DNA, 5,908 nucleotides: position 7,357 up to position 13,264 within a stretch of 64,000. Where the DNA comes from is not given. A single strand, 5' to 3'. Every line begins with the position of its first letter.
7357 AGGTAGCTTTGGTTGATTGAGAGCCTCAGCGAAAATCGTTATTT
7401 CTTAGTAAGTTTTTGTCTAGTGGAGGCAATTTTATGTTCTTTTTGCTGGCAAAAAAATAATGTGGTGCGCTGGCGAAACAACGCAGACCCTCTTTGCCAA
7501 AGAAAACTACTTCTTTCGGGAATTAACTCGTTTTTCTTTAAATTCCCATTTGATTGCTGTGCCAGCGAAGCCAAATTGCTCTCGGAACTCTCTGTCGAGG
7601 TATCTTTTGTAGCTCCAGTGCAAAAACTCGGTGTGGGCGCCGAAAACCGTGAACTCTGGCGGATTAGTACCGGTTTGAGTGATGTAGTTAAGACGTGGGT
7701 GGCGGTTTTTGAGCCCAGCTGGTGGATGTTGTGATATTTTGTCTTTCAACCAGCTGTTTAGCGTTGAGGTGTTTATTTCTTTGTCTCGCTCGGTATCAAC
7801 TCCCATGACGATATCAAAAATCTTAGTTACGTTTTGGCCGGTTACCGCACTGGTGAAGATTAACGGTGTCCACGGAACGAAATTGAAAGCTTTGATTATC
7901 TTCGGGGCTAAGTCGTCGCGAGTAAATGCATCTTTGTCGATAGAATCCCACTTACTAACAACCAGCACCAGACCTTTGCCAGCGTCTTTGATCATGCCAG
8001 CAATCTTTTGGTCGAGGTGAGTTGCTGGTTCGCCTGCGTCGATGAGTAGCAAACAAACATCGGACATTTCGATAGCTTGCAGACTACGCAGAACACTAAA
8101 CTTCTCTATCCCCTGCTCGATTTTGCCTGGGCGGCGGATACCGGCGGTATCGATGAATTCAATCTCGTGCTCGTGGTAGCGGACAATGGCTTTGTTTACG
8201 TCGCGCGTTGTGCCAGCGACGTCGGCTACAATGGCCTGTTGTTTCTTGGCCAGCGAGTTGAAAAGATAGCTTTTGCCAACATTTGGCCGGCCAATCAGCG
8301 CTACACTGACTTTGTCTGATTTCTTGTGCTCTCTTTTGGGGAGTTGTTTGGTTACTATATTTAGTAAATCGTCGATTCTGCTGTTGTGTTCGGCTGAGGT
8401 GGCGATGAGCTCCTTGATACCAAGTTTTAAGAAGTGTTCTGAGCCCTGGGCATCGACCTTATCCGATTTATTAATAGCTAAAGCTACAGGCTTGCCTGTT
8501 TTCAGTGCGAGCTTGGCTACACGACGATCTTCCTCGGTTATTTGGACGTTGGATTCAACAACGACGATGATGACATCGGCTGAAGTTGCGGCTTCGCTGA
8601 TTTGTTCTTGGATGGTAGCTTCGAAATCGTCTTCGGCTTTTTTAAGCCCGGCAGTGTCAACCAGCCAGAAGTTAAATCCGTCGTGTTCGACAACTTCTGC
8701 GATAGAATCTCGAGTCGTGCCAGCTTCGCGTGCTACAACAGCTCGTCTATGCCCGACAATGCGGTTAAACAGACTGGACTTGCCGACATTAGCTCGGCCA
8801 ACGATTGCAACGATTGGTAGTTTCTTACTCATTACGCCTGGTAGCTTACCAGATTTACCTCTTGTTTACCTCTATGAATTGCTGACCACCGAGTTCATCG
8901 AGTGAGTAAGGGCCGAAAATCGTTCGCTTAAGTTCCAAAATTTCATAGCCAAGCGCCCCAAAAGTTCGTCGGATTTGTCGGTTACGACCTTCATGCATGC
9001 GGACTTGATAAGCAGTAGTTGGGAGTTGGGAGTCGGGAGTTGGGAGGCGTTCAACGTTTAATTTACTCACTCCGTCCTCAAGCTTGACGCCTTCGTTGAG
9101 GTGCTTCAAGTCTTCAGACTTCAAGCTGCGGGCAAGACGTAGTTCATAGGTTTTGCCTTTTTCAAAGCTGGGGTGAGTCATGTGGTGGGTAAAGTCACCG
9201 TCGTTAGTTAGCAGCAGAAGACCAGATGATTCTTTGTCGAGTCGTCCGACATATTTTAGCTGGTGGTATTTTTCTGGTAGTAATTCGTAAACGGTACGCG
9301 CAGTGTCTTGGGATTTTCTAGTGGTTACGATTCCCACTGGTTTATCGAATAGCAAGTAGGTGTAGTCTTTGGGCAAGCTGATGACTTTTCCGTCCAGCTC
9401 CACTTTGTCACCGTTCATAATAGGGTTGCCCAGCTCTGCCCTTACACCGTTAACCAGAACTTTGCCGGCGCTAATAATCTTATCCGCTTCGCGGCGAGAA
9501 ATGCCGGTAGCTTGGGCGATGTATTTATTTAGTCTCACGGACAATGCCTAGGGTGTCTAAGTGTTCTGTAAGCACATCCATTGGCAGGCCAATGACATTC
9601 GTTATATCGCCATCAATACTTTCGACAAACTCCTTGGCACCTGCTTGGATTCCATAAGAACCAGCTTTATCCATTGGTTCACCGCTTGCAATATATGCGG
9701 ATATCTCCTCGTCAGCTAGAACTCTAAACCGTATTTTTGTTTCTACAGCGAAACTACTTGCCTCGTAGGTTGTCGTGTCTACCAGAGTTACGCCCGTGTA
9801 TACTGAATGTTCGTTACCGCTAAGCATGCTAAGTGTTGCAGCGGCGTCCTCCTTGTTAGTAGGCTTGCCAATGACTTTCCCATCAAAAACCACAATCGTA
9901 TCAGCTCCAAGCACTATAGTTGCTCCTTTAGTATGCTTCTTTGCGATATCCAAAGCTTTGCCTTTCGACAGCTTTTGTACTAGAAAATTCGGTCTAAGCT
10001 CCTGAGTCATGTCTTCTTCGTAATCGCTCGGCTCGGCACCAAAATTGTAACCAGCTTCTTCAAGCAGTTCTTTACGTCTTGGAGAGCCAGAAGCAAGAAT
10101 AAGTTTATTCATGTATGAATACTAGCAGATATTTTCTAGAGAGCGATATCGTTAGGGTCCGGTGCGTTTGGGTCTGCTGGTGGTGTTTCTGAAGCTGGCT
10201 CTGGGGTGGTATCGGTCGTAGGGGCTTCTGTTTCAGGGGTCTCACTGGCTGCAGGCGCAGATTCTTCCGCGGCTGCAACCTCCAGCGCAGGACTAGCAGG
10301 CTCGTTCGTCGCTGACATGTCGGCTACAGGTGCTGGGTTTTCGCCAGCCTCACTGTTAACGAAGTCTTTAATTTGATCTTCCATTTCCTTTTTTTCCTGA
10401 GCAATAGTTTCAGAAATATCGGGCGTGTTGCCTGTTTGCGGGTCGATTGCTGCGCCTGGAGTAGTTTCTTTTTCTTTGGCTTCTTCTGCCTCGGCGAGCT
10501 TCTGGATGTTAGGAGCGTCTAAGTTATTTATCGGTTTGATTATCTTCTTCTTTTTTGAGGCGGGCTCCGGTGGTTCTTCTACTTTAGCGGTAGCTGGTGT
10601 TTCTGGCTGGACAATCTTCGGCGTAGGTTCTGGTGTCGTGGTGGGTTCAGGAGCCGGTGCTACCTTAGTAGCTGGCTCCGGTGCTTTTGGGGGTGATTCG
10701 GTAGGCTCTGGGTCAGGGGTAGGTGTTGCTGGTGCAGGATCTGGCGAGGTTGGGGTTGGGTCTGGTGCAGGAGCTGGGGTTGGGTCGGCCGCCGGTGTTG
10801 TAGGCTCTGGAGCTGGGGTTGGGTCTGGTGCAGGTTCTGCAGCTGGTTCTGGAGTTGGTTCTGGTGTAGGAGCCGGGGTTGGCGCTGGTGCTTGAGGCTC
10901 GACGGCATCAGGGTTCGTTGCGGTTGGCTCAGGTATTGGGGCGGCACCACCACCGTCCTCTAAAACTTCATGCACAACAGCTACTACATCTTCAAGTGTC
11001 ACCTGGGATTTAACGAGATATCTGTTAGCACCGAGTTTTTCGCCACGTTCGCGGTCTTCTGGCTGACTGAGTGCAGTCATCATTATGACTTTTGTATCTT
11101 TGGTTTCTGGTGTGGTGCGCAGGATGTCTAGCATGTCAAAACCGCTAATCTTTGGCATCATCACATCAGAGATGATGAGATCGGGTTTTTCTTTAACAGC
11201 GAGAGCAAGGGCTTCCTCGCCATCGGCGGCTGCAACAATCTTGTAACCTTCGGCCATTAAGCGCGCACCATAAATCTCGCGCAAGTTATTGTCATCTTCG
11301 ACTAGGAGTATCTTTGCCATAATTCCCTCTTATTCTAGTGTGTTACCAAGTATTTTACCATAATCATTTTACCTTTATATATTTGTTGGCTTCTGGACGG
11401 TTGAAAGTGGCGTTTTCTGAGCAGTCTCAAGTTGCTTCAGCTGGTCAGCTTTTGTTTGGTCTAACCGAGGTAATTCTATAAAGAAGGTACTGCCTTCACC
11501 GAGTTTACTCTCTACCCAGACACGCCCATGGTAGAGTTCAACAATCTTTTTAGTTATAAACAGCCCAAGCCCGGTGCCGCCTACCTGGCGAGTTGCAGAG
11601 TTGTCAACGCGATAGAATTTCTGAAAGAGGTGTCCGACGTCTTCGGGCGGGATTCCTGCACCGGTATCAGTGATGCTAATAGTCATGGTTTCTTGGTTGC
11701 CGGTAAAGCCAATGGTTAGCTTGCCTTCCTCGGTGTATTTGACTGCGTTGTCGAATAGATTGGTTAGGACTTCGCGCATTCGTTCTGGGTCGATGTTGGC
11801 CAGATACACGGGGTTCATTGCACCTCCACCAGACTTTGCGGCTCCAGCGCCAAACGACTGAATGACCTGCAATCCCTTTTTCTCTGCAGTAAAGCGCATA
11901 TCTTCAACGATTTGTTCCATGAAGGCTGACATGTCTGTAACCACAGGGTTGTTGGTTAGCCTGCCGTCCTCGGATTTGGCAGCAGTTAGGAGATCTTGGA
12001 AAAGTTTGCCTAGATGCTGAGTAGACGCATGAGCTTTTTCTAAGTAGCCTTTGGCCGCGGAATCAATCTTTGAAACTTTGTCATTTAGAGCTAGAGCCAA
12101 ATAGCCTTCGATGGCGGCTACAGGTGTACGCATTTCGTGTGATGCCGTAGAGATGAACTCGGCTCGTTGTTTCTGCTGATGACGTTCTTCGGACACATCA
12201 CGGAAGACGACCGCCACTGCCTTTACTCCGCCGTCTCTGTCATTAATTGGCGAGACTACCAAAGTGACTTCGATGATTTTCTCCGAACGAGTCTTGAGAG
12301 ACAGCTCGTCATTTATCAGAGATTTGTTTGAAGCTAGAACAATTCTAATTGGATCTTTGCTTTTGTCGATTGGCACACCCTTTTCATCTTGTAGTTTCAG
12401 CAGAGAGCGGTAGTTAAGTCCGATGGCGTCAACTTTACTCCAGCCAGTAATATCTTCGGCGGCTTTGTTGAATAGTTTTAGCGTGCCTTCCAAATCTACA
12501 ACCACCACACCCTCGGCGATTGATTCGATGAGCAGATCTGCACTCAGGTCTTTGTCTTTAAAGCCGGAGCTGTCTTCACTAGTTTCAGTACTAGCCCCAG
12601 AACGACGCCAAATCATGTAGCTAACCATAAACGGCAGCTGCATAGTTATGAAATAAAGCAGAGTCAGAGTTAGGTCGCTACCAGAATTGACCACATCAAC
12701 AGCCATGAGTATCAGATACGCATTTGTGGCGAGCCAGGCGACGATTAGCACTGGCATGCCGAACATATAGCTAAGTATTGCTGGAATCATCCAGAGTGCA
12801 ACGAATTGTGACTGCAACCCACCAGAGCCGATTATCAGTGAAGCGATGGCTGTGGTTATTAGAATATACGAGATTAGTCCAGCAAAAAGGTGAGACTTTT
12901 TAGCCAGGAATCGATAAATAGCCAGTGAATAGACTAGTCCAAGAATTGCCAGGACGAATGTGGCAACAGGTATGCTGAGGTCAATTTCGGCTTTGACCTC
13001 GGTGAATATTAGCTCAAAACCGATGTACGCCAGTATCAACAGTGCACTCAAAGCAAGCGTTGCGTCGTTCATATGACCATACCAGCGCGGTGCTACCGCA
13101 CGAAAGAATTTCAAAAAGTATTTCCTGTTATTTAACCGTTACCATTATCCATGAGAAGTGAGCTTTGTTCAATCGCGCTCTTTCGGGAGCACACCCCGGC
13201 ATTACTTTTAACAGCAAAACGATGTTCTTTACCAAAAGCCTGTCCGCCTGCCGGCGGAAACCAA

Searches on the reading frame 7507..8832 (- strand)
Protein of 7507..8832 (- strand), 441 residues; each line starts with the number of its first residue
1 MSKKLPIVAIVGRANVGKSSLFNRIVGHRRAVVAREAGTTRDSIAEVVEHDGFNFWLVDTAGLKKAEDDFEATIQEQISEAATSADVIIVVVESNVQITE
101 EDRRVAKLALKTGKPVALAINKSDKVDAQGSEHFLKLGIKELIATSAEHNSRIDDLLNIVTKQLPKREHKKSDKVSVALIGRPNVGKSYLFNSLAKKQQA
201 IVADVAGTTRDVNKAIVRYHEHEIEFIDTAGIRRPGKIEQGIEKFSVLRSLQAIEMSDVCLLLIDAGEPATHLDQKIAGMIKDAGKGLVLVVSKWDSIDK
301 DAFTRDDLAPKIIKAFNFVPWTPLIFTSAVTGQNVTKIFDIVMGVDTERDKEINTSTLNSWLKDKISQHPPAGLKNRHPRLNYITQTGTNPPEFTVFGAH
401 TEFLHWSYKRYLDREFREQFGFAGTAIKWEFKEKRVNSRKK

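Call 6: search_protein_families(library=pfam, proteins=[window:7507-8832:-], max_evalue=1)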
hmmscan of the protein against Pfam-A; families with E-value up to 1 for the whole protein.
window:7507-8832:- (441 aa): 31 families (the best 25 are shown)
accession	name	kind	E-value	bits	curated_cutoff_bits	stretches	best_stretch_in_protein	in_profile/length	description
PF01926.29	MMR_HSR1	-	2.7e-55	185.8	21.9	2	177-294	2-113/113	50S ribosome-binding GTPase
PF02421.24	FeoB_N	-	2.3e-25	89.4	27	2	176-306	2-126/156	Ferrous iron transport protein B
PF14714.11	KH_dom-like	-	3e-25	88.8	27.3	1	353-432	2-81/81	KH-domain-like of EngA bacterial GTPase enzymes, C-terminal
PF00009.33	GTP_EFTU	-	1.4e-19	70.8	26.5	2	5-165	3-187/188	Elongation factor Tu GTP binding domain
PF04548.22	AIG1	-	2.2e-14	53.8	27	2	9-107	4-105/212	AIG1 family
PF00350.29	Dynamin_N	-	5.1e-14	53.1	27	3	54-121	102-165/168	Dynamin family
PF03193.22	RsgA_GTPase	-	4.1e-09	36.9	30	2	87-209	25-141/174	RsgA GTPase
PF00071.28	Ras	-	4.2e-08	33.4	21.6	2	177-342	2-156/162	Ras family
PF09439.16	SRPRB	-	5.2e-07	29.6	25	1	4-98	2-86/178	Signal recognition particle receptor beta subunit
PF08477.19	Roc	-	7.2e-07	29.9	27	2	8-124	2-119/119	Ras of Complex, Roc, domain of DAPkinase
PF13479.12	AAA_24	-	4e-05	24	27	1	8-83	5-78/195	AAA domain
PF00005.33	ABC_tran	-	6.4e-05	24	25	1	177-227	14-64/137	ABC transporter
PF02492.25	cobW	-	9.1e-05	22.6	20.7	1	44-131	74-161/180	CobW/HypB/UreG, nucleotide-binding domain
PF02263.25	GBP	-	0.00011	22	21.1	1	161-201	8-48/264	Guanylate-binding protein, N-terminal domain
PF05621.17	TniB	-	0.0014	18.6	22.4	0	170-201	31-62/189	Bacterial TniB protein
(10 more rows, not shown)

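Call 30: find_related_loci(query=window:7507-8832:-, collection=genome_contigs, flank=7000)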
Query window:7507-8832:- (441 aa) in genome_contigs; peptide patterns used: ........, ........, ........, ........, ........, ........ (x = any residue, [..] = any of these).
68 stretches matched a pattern; 30 encode a relative of the query (tblastn E <= 1e-3); 30 distinct loci.
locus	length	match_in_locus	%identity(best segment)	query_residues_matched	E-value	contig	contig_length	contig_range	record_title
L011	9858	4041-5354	65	3-438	0e+0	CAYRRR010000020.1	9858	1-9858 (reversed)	MAG TPA_asm: uncultured Candidatus Saccharibacteria bacterium isolate SRP144015_co1_65 genome assembly, contig: NODE_311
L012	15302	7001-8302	63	3-434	0e+0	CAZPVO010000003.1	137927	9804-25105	MAG TPA_asm: uncultured Candidatus Saccharibacteria bacterium isolate SRP200132_co1_123 genome assembly, contig: NODE_10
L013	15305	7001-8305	63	2-434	0e+0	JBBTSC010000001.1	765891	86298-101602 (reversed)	MAG: Patescibacteria group bacterium isolate H51-bin031_1 H51_bin031_1_000000000001, whole genome shotgun sequence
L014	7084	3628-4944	62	2-438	4e-179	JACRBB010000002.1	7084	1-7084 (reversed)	MAG: Candidatus Saccharibacteria bacterium isolate NC_groundwater_1609_Pr3_B-0.1um_49_10 SR-2_scaffold_141_299401, whole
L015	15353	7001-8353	59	3-441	3e-173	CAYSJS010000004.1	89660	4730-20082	MAG TPA_asm: uncultured Candidatus Saccharibacteria bacterium isolate SRP135725_co1_201 genome assembly, contig: NODE_13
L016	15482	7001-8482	63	1-434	2e-160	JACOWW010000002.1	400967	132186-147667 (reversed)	MAG: Candidatus Saccharibacteria bacterium isolate NC_groundwater_137_Ag_S-0.1um_47_11 S4_GD2017_2_S1_scaffold_70, whole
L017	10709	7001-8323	63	1-439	0e+0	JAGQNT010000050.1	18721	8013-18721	MAG: Candidatus Saccharibacteria bacterium isolate HKST-UBA75 k127_774331, whole genome shotgun sequence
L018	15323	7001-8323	63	1-439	0e+0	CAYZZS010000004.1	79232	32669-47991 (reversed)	MAG TPA_asm: uncultured Candidatus Saccharibacteria bacterium isolate SRP144015_co1_48 genome assembly, contig: NODE_160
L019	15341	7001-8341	41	6-434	3e-105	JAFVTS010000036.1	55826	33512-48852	MAG: Clostridia bacterium isolate RGIG5386 Sheep_Colon-3__c1623, whole genome shotgun sequence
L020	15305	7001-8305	40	5-434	2e-101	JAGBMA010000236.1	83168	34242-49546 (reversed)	MAG: Ruminiclostridium sp. isolate RGIG9238 Water_deer_Rumen-4__c323364, whole genome shotgun sequence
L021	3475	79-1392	42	1-434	3e-103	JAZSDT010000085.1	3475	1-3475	MAG: Eubacteriales bacterium isolate T1900044595_TS20190061.MAGScoT_cleanbin_000049 SGB_661_k141_478631, whole genome sh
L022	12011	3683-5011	38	1-434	1e-99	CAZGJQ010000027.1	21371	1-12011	MAG TPA_asm: uncultured Oscillospiraceae bacterium isolate SRP241341_co1_204 genome assembly, contig: NODE_2837_length_2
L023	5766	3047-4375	41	6-434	3e-99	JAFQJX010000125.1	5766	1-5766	MAG: Clostridia bacterium isolate RGIG1887 Goat_Cecum.Co__c1545473, whole genome shotgun sequence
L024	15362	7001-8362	40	6-434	6e-99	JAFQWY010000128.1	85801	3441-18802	MAG: Clostridia bacterium isolate RGIG2226 Goat_Colon.Co__c788463, whole genome shotgun sequence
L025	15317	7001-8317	41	6-434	2e-98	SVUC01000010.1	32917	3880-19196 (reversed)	MAG: Oscillospiraceae bacterium isolate SIG711 NODE_28086_length_32917_cov_1.402867, whole genome shotgun sequence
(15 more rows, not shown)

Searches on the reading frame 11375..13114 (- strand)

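Call 66: search_protein_families(library=pfam, proteins=[window:11375-13114:-], max_evalue=0.01)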
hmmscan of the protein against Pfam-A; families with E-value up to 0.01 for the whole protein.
window:11375-13114:- (579 aa): 9 families
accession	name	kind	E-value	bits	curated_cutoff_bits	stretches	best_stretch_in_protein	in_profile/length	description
PF02518.31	HATPase_c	-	2.3e-30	105.7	26.4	1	442-550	2-109/111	Histidine kinase-, DNA gyrase B-, and HSP90-like ATPase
PF00512.31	HisKA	-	1.2e-13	51.3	26.9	1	316-384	1-66/66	His Kinase A (phospho-acceptor) domain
PF00989.32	PAS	-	1.3e-12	48.1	22.6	1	194-307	5-113/113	PAS fold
PF08448.16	PAS_4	-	1.2e-10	42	23.1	1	197-311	2-109/110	PAS fold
PF13426.13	PAS_9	-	2.6e-09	37.7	27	1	201-309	2-103/103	PAS domain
PF13188.13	PAS_8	-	2.3e-05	24.6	21.8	1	195-235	6-43/65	PAS domain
PF13581.12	HATPase_c_2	-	8e-05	23.1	27.4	1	447-526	37-110/127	Histidine kinase-like ATPase domain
PF13589.12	HATPase_c_3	-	0.0011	19.4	25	1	446-522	3-81/137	Histidine kinase-, DNA gyrase B-, and HSP90-like ATPase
PF12860.13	PAS_7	-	0.0039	17.8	27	1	196-313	1-113/115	PAS fold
